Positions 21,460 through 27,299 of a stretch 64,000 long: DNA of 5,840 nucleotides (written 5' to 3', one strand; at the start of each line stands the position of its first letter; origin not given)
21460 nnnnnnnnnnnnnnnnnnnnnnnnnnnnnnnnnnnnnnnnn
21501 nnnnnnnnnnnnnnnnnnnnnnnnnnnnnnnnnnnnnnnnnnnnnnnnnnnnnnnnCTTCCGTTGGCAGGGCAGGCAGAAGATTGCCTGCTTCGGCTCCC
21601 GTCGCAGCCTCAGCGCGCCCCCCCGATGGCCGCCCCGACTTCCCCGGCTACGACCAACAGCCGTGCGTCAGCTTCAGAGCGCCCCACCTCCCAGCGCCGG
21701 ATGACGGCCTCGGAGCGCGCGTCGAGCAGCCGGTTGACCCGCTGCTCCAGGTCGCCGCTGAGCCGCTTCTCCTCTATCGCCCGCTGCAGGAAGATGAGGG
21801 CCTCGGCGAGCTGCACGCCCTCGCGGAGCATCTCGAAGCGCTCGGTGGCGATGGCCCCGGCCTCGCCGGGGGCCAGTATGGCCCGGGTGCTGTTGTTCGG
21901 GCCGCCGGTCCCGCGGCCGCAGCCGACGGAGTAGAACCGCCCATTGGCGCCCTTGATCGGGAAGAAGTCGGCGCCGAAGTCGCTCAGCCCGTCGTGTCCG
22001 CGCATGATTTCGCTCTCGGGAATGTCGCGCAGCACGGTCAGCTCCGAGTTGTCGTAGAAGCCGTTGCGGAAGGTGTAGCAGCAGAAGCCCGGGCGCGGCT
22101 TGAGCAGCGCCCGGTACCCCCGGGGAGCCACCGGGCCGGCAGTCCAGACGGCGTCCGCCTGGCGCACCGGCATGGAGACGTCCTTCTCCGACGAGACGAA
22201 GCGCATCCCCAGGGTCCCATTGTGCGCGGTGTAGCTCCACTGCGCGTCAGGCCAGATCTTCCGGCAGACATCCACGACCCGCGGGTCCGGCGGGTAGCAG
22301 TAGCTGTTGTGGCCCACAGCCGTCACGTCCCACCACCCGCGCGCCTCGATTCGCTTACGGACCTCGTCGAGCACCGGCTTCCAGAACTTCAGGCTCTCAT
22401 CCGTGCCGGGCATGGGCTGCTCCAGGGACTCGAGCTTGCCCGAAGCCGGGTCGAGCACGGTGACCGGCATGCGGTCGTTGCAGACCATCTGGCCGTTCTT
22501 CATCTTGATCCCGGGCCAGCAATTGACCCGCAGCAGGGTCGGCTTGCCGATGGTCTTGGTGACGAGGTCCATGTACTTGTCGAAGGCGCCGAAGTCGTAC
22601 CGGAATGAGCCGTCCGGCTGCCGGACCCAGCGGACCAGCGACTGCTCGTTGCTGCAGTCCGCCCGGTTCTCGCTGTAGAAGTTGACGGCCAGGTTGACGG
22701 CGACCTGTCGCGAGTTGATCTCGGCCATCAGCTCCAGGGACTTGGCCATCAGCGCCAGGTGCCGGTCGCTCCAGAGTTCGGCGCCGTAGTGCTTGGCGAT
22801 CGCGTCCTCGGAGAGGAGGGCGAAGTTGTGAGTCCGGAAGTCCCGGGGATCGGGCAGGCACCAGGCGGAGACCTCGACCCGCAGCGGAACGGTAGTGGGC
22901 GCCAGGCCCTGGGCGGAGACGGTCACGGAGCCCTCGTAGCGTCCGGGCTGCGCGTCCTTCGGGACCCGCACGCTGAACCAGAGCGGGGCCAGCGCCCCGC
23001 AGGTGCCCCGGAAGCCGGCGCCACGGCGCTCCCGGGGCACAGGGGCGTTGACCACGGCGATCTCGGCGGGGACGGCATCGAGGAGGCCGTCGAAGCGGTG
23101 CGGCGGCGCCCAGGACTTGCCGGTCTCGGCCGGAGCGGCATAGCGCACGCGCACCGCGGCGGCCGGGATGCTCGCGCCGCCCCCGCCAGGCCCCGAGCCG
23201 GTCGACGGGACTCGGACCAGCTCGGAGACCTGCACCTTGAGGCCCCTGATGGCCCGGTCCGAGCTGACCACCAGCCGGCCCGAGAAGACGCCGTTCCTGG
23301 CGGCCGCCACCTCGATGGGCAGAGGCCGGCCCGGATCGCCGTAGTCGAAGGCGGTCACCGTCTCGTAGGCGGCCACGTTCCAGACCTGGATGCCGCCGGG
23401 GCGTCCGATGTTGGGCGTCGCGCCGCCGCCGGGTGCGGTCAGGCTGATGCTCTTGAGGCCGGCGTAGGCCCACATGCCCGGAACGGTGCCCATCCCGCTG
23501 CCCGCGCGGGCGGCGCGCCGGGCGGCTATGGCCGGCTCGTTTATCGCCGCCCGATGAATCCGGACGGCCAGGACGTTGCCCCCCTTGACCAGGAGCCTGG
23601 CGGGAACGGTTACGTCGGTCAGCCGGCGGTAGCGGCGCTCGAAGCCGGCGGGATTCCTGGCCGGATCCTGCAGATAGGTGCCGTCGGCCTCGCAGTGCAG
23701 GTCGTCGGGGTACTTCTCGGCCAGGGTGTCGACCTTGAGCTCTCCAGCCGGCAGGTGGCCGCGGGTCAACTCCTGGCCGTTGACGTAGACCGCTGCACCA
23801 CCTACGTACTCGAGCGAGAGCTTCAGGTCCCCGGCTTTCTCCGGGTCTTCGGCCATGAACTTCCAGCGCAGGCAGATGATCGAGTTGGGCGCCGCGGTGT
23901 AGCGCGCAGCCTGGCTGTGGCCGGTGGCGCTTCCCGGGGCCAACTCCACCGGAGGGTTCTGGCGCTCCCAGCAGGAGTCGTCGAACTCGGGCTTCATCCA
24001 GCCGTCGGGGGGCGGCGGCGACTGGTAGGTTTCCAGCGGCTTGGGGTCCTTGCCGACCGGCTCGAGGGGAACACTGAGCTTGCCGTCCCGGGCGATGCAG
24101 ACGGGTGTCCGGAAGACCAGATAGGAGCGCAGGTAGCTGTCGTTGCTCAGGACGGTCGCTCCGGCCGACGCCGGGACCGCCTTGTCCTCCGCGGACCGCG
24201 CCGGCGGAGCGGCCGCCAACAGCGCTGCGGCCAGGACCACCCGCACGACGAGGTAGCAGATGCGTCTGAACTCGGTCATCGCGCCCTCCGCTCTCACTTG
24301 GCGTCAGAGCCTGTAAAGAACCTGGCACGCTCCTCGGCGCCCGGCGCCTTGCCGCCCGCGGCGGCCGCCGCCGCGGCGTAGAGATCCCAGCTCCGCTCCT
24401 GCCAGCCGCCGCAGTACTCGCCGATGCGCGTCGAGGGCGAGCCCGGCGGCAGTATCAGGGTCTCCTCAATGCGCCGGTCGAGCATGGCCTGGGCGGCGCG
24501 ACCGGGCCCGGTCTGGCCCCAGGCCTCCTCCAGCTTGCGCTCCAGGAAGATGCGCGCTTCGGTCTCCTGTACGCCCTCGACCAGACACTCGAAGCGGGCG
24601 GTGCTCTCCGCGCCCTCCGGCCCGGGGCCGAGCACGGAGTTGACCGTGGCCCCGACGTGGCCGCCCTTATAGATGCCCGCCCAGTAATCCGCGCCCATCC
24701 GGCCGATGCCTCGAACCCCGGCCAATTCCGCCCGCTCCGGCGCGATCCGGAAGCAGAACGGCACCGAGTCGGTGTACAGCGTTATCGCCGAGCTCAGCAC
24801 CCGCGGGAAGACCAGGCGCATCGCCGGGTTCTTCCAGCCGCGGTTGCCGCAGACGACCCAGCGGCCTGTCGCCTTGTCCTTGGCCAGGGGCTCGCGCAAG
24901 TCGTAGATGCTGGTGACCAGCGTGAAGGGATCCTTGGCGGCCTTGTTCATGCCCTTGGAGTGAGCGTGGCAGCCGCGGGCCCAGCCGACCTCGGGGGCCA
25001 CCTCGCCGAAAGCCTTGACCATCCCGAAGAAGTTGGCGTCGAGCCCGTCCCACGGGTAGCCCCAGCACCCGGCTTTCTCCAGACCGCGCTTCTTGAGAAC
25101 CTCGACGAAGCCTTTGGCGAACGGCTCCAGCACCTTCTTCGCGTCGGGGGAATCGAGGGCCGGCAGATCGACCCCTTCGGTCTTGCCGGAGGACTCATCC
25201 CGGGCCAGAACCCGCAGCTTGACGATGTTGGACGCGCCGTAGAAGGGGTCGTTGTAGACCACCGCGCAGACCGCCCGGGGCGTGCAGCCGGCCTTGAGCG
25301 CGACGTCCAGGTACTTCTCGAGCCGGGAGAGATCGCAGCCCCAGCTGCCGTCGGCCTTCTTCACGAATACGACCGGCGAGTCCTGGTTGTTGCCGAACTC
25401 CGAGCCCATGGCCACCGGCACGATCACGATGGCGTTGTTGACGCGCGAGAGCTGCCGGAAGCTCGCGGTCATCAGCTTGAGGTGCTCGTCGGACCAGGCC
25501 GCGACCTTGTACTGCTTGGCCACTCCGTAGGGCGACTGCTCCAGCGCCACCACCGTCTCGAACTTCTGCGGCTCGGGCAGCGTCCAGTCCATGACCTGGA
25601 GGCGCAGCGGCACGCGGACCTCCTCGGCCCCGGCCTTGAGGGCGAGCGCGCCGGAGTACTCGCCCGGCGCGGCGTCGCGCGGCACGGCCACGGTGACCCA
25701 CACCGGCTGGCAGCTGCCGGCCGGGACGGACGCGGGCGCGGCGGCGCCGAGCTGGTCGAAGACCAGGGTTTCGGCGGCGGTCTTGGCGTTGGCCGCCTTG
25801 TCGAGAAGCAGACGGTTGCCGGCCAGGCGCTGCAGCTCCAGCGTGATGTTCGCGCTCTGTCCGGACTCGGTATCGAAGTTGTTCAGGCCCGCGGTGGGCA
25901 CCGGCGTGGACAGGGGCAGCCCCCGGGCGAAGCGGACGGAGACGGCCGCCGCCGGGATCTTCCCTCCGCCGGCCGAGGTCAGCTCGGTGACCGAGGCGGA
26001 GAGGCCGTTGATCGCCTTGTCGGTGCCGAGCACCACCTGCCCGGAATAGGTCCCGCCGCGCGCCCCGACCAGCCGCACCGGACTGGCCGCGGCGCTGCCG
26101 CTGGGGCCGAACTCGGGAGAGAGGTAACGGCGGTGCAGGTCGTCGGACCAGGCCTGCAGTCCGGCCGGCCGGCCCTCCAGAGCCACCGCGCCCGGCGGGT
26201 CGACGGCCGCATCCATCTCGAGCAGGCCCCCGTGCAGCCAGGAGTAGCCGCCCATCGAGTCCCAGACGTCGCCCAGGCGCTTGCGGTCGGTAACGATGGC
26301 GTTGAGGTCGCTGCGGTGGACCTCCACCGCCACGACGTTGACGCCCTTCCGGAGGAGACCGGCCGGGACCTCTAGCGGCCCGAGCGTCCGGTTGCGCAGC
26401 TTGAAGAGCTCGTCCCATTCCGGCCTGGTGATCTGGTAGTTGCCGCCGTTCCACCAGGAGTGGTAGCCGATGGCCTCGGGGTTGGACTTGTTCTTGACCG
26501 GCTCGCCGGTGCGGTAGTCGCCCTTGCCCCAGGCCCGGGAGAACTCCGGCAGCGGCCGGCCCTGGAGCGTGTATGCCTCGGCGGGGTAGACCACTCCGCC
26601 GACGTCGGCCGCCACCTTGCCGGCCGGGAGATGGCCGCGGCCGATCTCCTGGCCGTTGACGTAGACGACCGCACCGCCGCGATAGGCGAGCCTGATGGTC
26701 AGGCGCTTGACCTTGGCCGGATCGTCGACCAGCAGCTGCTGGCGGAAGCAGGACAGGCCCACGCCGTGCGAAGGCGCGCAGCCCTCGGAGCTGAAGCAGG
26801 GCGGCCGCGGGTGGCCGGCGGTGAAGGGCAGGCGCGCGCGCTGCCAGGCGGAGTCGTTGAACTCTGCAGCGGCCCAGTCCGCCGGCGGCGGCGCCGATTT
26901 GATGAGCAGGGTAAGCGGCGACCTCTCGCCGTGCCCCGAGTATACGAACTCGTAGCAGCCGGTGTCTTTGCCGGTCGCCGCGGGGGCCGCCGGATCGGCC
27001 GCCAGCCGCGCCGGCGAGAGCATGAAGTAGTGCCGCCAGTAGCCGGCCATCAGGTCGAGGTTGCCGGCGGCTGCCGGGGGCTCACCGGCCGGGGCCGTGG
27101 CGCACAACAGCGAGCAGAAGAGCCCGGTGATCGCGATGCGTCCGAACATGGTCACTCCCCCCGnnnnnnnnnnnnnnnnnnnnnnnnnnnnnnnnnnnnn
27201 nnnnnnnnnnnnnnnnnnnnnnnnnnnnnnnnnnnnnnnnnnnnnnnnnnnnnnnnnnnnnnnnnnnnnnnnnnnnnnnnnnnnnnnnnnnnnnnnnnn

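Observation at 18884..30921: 12-kb operon: one regulator, three tandem GH123/DUF4091-like paralogs and a kelch protein, with no transporter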

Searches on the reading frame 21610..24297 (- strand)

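Call 5: search_protein_families(library=pfam, proteins=[window:21610-24297:-], max_evalue=0.01)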
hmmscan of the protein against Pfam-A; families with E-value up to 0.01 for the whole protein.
window:21610-24297:- (895 aa): 3 families
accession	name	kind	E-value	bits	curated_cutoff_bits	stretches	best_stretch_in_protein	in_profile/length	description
PF13320.12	GH123_cat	-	1.3e-16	61.4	23.1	1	498-662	5-158/324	Glycoside hydrolase 123, catalytic domain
PF19543.5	GH123_N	-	4.4e-06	25.3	22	1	434-481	263-310/969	Glycoside hydrolase 123, N-terminal domain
PF22680.2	Glyco_hydro_123_N_2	-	6.5e-05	23.2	27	1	437-461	117-141/142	Glycoside hydrolase 123 N-terminal domain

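Call 19: search_protein_families(library=ncbifam, proteins=[window:21610-24297:-], max_evalue=0.01)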
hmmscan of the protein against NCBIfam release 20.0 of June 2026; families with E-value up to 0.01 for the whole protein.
window:21610-24297:- (895 aa): 0 families

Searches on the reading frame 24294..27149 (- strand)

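Call 5: search_protein_families(library=pfam, proteins=[window:24294-27149:-], max_evalue=0.01)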
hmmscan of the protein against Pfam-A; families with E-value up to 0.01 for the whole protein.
window:24294-27149:- (951 aa): 3 families
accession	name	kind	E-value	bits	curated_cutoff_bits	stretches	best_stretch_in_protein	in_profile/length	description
PF13320.12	GH123_cat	-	8.1e-14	52.1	23.1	1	538-693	2-154/324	Glycoside hydrolase 123, catalytic domain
PF22680.2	Glyco_hydro_123_N_2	-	1.4e-12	48.1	27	1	454-505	90-141/142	Glycoside hydrolase 123 N-terminal domain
PF19543.5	GH123_N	-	0.00027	19.4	22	1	473-524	258-310/969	Glycoside hydrolase 123, N-terminal domain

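Call 19: search_protein_families(library=ncbifam, proteins=[window:24294-27149:-], max_evalue=0.01)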
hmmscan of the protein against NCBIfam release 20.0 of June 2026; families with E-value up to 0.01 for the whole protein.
window:24294-27149:- (951 aa): 0 families
